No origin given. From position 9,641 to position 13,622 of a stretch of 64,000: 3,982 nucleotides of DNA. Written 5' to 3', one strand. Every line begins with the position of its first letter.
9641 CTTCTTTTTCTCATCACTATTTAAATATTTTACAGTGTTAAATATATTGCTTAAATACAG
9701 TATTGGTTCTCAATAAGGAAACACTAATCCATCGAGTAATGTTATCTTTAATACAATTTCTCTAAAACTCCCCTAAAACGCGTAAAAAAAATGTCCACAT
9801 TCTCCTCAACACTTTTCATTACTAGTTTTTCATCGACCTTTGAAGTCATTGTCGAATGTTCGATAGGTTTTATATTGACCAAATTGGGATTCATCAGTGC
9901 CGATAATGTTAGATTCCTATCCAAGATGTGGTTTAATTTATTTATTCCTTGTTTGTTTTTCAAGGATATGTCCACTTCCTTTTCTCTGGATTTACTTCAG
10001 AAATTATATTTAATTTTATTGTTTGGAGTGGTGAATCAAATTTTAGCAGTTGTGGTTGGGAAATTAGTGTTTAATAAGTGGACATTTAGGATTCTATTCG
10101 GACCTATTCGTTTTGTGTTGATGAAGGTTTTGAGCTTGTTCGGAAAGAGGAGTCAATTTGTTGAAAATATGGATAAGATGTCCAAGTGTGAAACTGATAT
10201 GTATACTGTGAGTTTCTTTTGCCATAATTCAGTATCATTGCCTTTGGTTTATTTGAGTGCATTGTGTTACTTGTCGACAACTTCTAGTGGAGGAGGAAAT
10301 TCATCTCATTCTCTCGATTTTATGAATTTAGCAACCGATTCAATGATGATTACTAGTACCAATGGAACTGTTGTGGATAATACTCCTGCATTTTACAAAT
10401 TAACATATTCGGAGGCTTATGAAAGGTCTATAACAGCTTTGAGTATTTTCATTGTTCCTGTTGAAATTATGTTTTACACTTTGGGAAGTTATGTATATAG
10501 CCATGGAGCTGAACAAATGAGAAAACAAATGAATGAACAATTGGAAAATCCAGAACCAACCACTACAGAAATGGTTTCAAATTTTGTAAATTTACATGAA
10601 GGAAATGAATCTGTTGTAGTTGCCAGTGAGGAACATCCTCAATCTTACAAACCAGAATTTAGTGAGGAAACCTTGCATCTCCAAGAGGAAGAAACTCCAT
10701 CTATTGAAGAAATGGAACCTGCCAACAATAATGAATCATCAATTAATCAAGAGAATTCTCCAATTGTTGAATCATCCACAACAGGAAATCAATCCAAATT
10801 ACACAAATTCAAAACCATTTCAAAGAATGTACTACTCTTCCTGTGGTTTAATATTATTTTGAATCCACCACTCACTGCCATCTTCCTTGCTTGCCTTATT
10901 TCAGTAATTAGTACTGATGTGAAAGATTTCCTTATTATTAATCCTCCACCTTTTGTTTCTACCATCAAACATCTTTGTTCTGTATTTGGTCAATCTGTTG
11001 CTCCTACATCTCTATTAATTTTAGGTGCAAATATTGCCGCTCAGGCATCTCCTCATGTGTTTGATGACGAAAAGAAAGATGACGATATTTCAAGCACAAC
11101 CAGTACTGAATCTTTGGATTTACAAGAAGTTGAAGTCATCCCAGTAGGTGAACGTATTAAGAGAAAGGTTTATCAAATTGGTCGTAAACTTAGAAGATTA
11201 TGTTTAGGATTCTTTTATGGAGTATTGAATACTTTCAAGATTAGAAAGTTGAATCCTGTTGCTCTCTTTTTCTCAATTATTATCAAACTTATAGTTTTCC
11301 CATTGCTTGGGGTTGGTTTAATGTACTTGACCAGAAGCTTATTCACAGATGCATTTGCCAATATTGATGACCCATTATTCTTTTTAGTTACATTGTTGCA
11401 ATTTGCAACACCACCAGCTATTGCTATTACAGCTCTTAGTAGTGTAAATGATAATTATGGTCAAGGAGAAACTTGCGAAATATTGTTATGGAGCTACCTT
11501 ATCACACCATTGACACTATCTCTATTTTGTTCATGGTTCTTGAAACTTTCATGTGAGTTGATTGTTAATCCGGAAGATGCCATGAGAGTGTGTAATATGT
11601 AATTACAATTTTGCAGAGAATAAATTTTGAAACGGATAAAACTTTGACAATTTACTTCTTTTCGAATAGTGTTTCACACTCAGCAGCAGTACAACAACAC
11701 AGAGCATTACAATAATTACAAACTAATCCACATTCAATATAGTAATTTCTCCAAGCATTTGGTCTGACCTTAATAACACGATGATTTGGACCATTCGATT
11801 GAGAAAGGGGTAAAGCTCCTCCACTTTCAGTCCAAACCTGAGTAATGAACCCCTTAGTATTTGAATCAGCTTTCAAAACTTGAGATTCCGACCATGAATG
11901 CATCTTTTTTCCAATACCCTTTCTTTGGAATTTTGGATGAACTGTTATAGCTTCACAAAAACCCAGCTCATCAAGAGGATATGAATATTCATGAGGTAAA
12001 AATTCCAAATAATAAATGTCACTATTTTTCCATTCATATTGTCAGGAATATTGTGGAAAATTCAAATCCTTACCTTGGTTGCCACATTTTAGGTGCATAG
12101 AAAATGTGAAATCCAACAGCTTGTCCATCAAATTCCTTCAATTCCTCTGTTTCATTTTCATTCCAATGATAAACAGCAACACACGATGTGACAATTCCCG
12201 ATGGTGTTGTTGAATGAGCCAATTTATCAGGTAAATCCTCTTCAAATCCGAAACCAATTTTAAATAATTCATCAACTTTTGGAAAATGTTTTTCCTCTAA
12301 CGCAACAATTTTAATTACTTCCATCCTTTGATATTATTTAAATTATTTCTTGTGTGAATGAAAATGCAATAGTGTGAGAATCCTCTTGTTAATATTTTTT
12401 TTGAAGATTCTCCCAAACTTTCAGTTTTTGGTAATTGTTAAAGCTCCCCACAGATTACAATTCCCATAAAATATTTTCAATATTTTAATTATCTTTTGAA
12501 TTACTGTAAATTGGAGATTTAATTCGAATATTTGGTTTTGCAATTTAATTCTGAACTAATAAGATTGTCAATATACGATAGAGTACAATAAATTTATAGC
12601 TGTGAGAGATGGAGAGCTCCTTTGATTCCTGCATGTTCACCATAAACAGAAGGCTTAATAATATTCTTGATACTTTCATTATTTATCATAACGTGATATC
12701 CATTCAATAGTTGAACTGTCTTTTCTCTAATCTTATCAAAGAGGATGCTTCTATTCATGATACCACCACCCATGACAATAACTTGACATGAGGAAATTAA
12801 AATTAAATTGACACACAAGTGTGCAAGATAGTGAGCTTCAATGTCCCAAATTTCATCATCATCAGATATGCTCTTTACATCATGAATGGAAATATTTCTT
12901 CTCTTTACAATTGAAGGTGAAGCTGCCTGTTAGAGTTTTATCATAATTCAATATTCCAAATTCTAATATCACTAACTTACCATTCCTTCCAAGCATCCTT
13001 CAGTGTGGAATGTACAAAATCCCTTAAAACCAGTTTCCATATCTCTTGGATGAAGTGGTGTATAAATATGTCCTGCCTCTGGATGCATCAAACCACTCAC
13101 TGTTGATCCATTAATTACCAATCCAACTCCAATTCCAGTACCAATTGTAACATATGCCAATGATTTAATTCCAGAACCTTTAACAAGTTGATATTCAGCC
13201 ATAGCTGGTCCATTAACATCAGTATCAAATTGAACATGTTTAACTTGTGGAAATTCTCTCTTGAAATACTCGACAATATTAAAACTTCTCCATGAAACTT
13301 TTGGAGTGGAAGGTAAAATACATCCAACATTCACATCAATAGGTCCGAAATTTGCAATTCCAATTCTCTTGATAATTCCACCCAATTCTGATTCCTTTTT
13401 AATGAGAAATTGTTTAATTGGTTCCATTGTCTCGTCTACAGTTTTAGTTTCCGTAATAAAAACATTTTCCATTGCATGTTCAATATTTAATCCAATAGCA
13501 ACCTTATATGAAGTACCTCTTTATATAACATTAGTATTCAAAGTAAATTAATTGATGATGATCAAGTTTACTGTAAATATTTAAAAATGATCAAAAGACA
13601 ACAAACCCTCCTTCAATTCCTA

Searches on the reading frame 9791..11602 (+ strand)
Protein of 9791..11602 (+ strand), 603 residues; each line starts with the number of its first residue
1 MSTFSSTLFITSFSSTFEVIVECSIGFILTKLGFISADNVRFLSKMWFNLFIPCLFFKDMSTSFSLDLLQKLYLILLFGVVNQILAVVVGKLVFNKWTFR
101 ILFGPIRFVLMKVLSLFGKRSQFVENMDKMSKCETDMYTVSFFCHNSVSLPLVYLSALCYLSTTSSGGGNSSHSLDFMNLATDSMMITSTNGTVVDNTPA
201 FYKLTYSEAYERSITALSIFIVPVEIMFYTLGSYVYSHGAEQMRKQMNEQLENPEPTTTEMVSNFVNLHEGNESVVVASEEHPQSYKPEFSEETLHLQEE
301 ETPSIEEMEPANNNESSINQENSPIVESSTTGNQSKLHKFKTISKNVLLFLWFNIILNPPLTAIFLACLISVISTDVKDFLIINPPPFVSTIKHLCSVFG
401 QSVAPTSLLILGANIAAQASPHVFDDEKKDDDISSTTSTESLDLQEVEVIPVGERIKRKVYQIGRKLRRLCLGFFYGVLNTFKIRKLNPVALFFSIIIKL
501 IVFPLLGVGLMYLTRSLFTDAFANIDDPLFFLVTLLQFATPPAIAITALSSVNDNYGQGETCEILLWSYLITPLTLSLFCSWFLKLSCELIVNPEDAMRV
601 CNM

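Call 53: search_protein_families(library=pfam, proteins=[window:9791-11602:+], max_evalue=0.001)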
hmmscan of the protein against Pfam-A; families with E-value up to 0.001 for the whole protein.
window:9791-11602:+ (603 aa): 1 family
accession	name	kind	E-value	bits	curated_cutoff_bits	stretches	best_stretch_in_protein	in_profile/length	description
PF03547.23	Mem_trans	-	1.8e-23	83.2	25.7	3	129-419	88-256/343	Membrane transport protein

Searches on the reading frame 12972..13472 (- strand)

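Call 53: search_protein_families(library=pfam, proteins=[window:12972-13472:-], max_evalue=0.001)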
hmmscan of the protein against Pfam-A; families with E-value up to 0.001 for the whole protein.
window:12972-13472:- (166 aa): 1 family
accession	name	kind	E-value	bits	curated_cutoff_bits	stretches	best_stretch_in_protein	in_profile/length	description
PF00480.26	ROK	-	8.3e-26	91.6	22.9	1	7-166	30-180/294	ROK family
